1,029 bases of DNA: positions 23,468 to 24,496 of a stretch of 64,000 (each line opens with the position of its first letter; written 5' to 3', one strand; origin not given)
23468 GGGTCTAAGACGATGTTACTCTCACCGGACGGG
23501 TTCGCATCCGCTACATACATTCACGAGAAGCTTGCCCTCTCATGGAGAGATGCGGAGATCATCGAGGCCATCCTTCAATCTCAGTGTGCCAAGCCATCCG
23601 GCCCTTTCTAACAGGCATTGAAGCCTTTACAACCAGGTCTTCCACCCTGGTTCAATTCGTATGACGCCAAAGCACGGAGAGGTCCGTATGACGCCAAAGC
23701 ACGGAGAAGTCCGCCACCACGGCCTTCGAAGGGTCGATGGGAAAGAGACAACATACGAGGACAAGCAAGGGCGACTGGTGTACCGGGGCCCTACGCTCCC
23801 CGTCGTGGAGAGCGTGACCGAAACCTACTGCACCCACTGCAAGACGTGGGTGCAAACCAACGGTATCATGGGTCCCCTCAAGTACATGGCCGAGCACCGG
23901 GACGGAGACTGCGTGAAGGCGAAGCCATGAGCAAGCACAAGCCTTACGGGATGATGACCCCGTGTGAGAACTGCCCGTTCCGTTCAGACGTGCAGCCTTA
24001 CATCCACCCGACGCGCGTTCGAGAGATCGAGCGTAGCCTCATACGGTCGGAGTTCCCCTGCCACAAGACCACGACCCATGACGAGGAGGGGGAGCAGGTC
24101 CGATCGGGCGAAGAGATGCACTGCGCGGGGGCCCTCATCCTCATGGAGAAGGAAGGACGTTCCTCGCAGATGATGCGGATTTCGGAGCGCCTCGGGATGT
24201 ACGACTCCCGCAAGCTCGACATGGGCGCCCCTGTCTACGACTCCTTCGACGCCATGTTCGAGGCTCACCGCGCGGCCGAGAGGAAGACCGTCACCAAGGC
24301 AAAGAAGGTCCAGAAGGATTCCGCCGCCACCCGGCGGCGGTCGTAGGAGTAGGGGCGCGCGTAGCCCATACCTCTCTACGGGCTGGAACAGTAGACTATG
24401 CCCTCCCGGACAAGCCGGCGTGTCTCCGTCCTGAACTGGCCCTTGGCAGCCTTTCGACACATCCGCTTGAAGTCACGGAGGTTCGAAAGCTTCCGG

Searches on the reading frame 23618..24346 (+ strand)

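Call 38: search_protein_families(library=phrogs, proteins=[window:23618-24346:+], max_evalue=0.001)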
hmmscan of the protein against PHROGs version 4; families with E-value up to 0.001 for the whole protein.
window:23618-24346:+ (242 aa): 1 family
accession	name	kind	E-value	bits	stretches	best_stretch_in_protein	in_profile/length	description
phrog_5443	-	unknown function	6.1e-29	102.4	1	104-231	102-231/287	-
